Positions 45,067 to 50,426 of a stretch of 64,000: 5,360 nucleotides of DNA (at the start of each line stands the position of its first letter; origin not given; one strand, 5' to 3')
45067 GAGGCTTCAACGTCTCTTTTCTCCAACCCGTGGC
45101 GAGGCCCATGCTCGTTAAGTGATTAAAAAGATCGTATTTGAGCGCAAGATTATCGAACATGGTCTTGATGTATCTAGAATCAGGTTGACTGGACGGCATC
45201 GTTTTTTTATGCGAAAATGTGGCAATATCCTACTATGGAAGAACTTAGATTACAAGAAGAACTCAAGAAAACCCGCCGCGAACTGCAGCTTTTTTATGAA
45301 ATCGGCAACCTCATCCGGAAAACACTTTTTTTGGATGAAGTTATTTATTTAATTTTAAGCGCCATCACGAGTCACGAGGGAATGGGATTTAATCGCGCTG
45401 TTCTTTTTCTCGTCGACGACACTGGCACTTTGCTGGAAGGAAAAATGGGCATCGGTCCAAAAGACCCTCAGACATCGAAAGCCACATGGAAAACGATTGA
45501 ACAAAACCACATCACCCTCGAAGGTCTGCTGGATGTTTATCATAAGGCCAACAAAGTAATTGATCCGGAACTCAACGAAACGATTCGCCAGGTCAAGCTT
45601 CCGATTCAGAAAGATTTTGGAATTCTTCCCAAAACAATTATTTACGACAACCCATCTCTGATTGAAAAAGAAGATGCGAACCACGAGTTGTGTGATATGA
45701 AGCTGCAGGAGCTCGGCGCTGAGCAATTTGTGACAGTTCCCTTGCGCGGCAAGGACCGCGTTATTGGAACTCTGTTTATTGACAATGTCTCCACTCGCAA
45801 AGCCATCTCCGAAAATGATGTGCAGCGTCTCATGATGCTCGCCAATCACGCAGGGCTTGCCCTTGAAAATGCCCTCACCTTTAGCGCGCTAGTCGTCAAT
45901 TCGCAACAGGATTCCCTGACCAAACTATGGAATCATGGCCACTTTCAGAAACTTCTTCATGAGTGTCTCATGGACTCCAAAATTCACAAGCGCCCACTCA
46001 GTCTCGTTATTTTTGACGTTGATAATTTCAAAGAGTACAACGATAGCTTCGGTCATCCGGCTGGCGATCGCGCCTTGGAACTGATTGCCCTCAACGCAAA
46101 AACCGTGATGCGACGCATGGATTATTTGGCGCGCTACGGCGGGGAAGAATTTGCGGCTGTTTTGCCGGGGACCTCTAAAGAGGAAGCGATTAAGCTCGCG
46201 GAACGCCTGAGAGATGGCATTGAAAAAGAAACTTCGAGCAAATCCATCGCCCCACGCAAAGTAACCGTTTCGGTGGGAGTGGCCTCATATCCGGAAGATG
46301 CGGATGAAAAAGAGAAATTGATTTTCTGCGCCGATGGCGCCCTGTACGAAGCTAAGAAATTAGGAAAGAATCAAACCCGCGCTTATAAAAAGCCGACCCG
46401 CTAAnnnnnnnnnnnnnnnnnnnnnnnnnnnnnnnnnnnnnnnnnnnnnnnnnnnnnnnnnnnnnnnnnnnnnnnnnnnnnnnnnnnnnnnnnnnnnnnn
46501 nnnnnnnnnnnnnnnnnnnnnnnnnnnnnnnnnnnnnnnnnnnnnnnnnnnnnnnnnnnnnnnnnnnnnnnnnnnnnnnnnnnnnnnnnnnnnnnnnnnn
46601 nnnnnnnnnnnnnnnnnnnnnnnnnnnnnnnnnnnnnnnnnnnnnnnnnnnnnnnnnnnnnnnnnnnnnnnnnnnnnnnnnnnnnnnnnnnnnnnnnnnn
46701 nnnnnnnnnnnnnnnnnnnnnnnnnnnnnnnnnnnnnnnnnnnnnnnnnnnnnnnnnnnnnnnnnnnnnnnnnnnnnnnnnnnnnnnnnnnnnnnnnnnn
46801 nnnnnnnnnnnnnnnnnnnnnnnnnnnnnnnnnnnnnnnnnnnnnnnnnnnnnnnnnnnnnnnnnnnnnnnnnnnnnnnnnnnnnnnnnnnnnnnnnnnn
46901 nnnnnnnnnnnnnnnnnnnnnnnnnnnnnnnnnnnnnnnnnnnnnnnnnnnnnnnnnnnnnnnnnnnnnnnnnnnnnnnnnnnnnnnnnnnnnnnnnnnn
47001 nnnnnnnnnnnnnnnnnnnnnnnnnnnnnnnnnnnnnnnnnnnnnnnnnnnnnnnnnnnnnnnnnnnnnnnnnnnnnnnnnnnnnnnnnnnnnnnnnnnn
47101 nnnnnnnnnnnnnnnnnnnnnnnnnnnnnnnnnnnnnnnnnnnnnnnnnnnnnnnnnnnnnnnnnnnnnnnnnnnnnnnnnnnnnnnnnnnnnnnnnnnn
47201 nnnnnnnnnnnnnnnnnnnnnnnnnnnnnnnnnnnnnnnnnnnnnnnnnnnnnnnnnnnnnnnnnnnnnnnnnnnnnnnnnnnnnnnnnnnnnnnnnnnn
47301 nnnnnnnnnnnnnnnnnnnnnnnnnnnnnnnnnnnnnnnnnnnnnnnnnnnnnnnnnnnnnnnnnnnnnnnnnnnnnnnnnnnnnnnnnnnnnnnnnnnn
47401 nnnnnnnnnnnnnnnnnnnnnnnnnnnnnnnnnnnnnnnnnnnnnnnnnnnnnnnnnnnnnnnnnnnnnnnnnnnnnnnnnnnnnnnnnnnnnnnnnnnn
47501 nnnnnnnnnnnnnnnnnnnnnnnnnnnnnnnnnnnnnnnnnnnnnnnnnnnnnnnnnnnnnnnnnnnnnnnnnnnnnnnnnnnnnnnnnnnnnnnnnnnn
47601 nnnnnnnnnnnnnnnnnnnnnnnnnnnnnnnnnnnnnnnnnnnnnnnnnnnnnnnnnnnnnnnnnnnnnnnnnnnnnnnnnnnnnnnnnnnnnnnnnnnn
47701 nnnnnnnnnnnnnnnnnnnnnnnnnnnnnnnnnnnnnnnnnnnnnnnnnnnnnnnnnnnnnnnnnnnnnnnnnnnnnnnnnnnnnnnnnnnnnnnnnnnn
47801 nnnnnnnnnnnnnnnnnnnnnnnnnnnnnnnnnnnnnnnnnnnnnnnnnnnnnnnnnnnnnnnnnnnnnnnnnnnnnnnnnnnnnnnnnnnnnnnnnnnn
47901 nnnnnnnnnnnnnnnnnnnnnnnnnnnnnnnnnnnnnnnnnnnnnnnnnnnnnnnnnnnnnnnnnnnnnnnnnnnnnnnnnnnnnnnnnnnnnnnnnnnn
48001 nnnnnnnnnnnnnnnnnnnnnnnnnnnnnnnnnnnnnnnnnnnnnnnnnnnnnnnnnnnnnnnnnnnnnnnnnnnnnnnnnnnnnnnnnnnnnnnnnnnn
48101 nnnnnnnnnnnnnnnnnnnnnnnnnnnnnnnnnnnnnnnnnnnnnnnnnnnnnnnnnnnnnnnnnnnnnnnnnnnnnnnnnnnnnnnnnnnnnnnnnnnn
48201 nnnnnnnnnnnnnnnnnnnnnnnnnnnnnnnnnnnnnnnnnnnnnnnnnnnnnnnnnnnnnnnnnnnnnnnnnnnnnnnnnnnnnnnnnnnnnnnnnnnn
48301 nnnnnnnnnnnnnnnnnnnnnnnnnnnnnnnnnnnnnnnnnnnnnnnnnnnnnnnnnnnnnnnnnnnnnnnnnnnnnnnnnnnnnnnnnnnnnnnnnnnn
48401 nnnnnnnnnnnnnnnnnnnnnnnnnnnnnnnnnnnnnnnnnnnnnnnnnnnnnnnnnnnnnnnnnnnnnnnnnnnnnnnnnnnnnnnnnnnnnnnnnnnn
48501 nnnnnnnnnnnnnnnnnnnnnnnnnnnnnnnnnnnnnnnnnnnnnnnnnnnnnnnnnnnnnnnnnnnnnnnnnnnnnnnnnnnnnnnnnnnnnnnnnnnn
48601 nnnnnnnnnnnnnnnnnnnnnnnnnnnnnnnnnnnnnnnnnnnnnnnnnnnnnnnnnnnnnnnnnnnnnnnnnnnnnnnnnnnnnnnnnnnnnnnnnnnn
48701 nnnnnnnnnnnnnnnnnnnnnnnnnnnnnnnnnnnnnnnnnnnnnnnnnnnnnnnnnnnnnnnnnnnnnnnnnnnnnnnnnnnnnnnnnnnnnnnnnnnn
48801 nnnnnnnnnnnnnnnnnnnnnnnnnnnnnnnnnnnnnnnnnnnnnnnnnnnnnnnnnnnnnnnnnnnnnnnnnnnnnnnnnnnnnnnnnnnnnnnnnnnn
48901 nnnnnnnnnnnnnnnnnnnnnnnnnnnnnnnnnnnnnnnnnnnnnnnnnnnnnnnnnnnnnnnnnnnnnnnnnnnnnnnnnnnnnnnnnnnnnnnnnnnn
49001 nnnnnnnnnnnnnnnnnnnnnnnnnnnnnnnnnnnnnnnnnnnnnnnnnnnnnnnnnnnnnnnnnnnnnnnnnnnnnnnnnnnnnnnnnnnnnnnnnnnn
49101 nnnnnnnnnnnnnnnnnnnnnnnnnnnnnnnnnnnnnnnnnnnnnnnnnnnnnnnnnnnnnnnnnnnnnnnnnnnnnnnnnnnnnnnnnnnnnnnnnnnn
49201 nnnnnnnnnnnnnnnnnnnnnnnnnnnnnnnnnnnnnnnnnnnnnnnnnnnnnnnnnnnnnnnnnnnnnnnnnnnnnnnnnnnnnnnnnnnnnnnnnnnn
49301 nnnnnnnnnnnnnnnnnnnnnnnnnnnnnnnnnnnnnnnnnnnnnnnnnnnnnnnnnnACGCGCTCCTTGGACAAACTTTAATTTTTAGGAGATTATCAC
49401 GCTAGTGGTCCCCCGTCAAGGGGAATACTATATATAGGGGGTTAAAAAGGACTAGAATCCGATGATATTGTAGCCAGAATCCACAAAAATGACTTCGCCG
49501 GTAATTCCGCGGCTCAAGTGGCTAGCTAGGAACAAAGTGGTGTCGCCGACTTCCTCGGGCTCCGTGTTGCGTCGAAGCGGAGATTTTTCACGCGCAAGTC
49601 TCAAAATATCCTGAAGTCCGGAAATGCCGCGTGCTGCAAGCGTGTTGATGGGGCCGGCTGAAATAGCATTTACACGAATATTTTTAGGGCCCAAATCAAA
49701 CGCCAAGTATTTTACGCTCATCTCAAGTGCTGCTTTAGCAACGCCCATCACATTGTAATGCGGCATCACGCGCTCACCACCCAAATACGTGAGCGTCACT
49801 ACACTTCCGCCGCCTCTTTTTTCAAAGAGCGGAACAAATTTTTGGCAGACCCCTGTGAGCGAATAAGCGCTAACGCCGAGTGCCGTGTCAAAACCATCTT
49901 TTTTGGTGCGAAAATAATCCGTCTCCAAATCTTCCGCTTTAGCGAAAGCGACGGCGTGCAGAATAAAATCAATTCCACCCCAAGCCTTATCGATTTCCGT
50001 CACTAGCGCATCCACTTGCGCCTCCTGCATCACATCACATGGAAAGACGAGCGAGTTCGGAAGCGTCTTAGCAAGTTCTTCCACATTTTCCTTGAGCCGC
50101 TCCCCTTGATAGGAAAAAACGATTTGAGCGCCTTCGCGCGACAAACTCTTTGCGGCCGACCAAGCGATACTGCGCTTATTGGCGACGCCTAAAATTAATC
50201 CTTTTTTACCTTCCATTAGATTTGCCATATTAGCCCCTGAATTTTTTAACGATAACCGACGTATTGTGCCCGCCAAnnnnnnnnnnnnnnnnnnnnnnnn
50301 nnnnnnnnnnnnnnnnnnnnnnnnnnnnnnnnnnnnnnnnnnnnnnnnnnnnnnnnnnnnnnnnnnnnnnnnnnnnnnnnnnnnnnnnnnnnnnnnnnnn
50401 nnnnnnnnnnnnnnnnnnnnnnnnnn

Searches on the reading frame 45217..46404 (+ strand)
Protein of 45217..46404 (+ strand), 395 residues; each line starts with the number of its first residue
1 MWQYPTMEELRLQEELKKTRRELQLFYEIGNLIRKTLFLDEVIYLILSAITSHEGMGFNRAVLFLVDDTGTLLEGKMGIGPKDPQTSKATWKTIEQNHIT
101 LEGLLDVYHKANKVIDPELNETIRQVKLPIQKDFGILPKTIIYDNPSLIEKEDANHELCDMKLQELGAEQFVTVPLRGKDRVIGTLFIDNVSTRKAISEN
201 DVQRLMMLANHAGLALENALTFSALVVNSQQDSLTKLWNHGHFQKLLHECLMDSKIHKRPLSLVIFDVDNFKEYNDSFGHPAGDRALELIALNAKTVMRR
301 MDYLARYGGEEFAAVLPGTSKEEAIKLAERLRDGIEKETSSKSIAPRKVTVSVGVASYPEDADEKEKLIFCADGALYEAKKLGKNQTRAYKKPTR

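Call 25: search_protein_families(library=pfam, proteins=[window:45217-46404:+], max_evalue=0.001)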
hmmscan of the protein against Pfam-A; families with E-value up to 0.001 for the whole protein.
window:45217-46404:+ (395 aa): 4 families
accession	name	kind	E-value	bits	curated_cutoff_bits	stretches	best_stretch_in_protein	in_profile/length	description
PF00990.26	GGDEF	-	6e-42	143.6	23.8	1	230-386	2-161/161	Diguanylate cyclase, GGDEF domain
PF01590.32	GAF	-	1e-07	33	22.4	1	54-216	15-133/133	GAF domain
PF13185.12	GAF_2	-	1.2e-06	29.2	28.6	1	133-217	53-136/136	GAF domain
PF13492.12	GAF_3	-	6.7e-06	27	27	1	163-218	75-129/129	GAF domain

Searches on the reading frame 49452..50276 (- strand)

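Call 25: search_protein_families(library=pfam, proteins=[window:49452-50276:-], max_evalue=0.001)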
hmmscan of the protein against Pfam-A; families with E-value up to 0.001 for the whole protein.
window:49452-50276:- (274 aa): 2 families
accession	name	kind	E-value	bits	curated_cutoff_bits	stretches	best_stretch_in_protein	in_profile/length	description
PF13561.12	adh_short_C2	-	3.8e-87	292.2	27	1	30-270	1-236/236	Enoyl-(Acyl carrier protein) reductase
PF00106.31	adh_short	-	1.6e-25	90.2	26.6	1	34-215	9-187/195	short chain dehydrogenase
